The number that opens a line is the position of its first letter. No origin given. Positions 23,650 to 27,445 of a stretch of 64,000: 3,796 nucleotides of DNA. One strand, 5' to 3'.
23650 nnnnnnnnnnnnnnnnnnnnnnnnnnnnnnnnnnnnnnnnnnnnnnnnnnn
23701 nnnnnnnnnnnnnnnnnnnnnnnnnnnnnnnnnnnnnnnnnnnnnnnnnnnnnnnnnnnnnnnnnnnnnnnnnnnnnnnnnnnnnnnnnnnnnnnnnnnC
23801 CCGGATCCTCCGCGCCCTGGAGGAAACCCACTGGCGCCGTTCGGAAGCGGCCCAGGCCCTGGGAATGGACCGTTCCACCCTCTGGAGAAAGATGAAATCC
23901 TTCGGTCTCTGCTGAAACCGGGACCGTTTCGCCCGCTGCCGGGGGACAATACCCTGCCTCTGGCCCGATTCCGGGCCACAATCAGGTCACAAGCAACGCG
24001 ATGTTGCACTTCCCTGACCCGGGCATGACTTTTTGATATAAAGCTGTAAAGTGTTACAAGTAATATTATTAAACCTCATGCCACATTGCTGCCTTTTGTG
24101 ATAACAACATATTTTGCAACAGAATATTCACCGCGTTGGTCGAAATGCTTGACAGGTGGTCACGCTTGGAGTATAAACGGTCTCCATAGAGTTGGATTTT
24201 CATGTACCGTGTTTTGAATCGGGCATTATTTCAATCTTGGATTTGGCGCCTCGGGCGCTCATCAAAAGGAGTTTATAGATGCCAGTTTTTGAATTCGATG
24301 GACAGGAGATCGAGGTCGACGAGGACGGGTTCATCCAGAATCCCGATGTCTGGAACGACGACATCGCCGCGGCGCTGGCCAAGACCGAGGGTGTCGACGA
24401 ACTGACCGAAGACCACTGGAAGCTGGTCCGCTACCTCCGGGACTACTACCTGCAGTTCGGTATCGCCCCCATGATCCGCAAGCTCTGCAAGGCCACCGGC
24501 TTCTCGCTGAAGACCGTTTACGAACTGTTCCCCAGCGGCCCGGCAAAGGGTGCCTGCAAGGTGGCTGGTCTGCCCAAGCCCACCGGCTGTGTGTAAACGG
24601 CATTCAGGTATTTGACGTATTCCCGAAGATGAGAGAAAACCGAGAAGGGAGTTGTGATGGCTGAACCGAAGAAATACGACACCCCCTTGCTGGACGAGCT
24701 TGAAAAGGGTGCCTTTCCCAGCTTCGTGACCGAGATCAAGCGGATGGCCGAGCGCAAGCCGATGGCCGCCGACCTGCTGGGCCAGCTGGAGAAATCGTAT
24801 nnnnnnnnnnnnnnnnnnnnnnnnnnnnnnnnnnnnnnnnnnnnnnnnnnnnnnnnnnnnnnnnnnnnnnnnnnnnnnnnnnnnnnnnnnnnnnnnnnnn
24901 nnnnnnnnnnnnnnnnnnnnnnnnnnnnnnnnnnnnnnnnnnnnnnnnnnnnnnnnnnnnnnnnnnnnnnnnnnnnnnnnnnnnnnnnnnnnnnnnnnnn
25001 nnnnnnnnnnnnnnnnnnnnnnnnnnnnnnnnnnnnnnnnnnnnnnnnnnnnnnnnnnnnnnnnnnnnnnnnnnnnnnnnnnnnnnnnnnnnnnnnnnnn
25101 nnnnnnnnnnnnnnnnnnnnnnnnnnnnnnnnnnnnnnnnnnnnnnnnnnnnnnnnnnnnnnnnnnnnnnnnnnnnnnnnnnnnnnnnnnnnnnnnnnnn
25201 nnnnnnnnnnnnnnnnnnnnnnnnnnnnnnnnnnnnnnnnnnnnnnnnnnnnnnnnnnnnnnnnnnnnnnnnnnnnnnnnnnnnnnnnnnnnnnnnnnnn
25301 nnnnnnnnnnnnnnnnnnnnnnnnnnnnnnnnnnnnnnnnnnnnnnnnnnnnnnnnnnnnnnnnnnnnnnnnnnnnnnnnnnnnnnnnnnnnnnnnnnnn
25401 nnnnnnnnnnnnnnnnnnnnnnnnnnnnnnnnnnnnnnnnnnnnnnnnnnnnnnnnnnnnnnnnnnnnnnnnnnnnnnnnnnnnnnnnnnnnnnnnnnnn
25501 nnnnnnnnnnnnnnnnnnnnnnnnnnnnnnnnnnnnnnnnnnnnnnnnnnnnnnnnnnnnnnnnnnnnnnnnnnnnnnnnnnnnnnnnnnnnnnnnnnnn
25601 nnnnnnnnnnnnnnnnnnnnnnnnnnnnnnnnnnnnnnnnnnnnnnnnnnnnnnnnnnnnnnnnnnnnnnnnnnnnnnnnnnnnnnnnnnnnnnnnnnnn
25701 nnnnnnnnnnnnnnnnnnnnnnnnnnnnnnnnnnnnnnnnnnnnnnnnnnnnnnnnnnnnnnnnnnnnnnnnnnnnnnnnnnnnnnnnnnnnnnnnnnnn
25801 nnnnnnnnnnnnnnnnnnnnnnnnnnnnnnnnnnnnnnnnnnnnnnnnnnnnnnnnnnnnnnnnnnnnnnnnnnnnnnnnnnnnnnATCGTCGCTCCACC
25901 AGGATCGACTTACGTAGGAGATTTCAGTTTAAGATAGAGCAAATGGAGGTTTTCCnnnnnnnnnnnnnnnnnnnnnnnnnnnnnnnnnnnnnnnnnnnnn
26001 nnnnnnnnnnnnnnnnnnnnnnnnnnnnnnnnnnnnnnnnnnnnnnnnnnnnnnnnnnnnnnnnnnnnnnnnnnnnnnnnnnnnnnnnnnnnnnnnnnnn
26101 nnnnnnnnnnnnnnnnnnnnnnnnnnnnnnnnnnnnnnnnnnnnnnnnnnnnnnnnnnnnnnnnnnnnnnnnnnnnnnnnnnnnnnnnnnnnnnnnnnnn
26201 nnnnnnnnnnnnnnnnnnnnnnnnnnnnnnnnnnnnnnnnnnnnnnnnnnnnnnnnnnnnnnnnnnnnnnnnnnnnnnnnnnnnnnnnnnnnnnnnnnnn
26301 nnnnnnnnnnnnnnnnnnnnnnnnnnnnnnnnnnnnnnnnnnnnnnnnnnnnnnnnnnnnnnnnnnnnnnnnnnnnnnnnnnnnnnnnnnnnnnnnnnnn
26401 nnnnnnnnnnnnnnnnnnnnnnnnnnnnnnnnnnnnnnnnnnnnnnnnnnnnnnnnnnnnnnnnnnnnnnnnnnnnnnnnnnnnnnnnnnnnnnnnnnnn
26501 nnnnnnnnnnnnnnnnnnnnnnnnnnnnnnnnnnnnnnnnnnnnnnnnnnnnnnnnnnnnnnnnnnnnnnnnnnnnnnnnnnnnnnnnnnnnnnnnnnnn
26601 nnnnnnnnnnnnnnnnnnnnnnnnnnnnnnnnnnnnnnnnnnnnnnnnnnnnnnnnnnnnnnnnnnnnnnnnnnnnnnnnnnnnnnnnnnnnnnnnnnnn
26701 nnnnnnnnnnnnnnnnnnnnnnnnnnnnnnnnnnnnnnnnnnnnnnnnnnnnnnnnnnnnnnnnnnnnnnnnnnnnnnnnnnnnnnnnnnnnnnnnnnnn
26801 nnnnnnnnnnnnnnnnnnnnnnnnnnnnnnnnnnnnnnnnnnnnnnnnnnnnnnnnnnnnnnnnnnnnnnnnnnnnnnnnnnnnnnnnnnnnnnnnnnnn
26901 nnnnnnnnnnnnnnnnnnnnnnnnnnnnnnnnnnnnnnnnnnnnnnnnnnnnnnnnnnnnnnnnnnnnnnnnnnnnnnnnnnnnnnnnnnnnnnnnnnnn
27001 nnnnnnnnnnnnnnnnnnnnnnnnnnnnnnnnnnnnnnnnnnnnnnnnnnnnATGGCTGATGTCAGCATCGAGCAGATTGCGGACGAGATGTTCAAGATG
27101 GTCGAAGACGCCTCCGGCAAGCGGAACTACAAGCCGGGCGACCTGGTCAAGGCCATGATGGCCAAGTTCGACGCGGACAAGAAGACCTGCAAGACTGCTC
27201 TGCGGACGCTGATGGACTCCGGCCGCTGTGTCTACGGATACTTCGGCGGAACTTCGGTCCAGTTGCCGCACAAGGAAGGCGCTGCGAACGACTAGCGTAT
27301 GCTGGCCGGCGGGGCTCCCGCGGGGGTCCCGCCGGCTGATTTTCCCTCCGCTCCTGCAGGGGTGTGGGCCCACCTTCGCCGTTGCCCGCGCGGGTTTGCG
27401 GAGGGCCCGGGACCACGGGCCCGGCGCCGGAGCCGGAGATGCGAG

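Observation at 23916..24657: dsrC sits directly upstream of dsrAB under its own near-consensus promoter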

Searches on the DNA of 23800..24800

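Call 17: search_rna_families(source=window, start=23800, end=24800, threshold=evalue, max_evalue=1)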
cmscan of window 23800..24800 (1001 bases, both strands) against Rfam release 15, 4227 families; matches with E-value up to 1: 2.
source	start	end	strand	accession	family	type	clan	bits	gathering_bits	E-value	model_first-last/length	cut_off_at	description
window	24054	24171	-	RF02504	Atu_L1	Gene; sRNA;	-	19.9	60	0.042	1-174/174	no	Rhizobiales sRNA Atu_L1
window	23931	23991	+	RF00058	HgcF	Gene; snRNA; snoRNA; HACA-box;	-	14.4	70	0.93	1-168/168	no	HgcF RNA (Pab35)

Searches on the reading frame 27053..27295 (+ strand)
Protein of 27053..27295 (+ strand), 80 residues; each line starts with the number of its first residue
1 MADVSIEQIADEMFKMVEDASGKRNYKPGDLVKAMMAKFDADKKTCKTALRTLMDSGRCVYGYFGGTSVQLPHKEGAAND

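Call 3: search_protein_families(library=ncbifam, proteins=[window:27053-27295:+])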
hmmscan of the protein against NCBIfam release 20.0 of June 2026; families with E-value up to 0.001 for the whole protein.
window:27053-27295:+ (80 aa): 0 families

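Call 4: search_protein_families(library=pfam, proteins=[window:27053-27295:+])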
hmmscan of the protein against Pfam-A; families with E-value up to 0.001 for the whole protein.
window:27053-27295:+ (80 aa): 0 families

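Call 43: search_protein_families(library=pfam, proteins=[window:27053-27295:+], max_evalue=5)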
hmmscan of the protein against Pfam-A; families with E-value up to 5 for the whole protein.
window:27053-27295:+ (80 aa): 3 families
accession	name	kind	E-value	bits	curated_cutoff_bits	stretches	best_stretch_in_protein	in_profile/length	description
PF05402.18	PqqD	-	0.019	15.7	23.4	1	11-55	20-59/67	Coenzyme PQQ synthesis protein D (PqqD)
PF07106.19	TBPIP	-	0.14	12.5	22.8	1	38-68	28-57/62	TBPIP/Hop2 winged helix domain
PF01862.21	PvlArgDC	-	0.18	12.1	22.7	1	15-65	47-99/161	Pyruvoyl-dependent arginine decarboxylase (PvlArgDC)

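Call 46: search_solved_structures(query=window:27053-27295:+, max_evalue=10, show_alignments=1)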
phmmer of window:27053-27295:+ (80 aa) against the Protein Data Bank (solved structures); distinct sequences matched with E-value up to 10: 11.
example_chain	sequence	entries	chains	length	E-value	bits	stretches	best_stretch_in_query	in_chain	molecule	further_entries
5mrc_M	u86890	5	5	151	0.26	14.7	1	15-74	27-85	bL19m | Large ribosomal subunit protein bL19m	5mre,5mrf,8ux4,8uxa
3j6b_M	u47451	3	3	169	0.32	14.4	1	15-74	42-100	54S ribosomal protein IMG1, mitochondrial | Large ribosomal subunit protein bL19m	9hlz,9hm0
7qgh_t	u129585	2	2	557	0.36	14.3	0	21-53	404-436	30S ribosomal protein S1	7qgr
6h4n_y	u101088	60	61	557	0.45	13.9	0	21-53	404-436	30S ribosomal protein S1 | Small ribosomal subunit protein bS1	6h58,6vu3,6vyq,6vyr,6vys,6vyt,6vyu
3ntk_A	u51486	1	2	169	0.57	13.6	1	5-68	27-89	Maternal protein tudor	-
3nth_A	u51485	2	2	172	0.58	13.6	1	5-68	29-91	Maternal protein tudor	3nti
6bu8_Z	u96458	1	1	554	0.65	13.4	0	21-53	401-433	30S ribosomal protein S1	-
9qqq_V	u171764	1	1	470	1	12.8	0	21-53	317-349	Small ribosomal subunit protein bS1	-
8eov_A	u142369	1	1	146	1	12.8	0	2-42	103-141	C2HR1_4r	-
7bqq_A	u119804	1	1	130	1.3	12.5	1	5-53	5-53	Gogy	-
4q5y_A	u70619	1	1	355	1.6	12.2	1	5-67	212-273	Maternal protein tudor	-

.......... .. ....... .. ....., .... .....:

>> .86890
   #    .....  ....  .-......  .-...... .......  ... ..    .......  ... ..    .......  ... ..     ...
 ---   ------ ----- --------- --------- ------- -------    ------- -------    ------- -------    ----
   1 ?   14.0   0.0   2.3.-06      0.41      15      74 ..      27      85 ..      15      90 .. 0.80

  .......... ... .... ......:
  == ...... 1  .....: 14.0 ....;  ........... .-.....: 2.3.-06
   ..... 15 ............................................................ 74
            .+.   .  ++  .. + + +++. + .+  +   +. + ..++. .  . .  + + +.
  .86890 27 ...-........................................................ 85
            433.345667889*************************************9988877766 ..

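Call 77: predict_structure(protein=window:27053-27295:+)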
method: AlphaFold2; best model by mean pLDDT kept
length: 80 residues; sequences in the alignment: 1
mean_pLDDT: 68.8   pTM: 0.54
mean pLDDT of the five models: 68.8, 67.3, 67.2, 66.9, 66.5
residues with pLDDT >= 90: 0; 70-90: 47; 50-70: 13; < 50: 20
segments of 3 or more residues with pLDDT < 50: 62-67, 69-80
pLDDT, mean of each block of 10 residues (from residue 1): 74 79 69 85 87 70 46 40
secondary structure, 60 per line:
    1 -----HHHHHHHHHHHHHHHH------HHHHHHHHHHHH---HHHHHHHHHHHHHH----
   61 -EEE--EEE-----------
elements in order: H6-21 H28-39 H43-56 E62-64 E67-69

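Call 80: fold_search(model_id=the predicted structure, library=pdb)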
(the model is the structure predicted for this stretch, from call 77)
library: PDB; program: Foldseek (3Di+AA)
matches with E <= 10: 278; with E <= 0.001: 0
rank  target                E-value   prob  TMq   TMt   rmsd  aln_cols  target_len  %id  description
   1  9i0v_A                3.8e-01  0.66  0.48  0.20   5.1        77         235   22  Crystal structure of DasR in complex with a synthetic DasR-binding RNA aptamer (released 2026-01-28)
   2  3bwg_C                5.6e-01  0.66  0.53  0.23   5.0        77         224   22  The crystal structure of possible transcriptional regulator YydK from Bacillus subtilis subsp. subtilis str. 168 (released 2008-01-22)
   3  8pqm                  7.6e-01  0.28  0.38  0.39   6.3        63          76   16  The DNA-binding domain of L-lactate utilization repressor (LutR-DBD) from Bacillus subtilis (released 2025-01-29)
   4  2rn7_MODEL_1_A        8.7e-01  0.21  0.42  0.33  11.9        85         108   19  NMR solution structure of TnpE protein from Shigella flexneri. Northeast Structural Genomics Target SfR125 (released 2008-01-15)
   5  3bwg_B                1.0e+00  0.69  0.48  0.19   2.6        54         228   24  The crystal structure of possible transcriptional regulator YydK from Bacillus subtilis subsp. subtilis str. 168 (released 2008-01-22)
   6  7y43_A                1.1e+00  0.54  0.57  0.58   5.6        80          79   14  Crystal structure of the KAT6A WH domain and its bound double stranded DNA (released 2023-01-18)
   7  4zs8_B                1.2e+00  0.33  0.36  0.16   3.7        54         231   22  Crystal structure of ligand-free, full length DasR (released 2016-06-08)
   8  2cpt_MODEL_1_A        1.2e+00  0.08  0.27  0.20  12.3        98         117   15  Solution structure of MIT domain from human SKD1 (released 2005-11-19)
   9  1tbx_B                1.3e+00  0.57  0.55  0.50   3.4        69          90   17  Crystal structure of SSV1 F-93 (released 2004-07-13)
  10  4zs8_A                1.3e+00  0.30  0.35  0.16   3.8        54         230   22  Crystal structure of ligand-free, full length DasR (released 2016-06-08)
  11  3f8m_A                1.4e+00  0.44  0.44  0.18   3.2        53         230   24  Crystal Structure of PhnF from Mycobacterium smegmatis (released 2009-11-17)
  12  3o6b_H                1.5e+00  0.47  0.41  0.48   2.5        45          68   27  A Dual E3 Mechanism for Rub1 Ligation to Cdc53: Dcn1(P)-Cdc53(WHB) low resolution (released 2010-09-15)
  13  3f8m_B                1.5e+00  0.23  0.46  0.20   5.9        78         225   22  Crystal Structure of PhnF from Mycobacterium smegmatis (released 2009-11-17)
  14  4pcq_C                1.7e+00  0.30  0.47  0.28   4.1        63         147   16  Crystal Structure of MtbAldR (Rv2779c) (released 2015-05-06)
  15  5ywj                  1.7e+00  0.21  0.38  0.29   6.5        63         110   17  Global regulatory element SarX (released 2018-12-05)
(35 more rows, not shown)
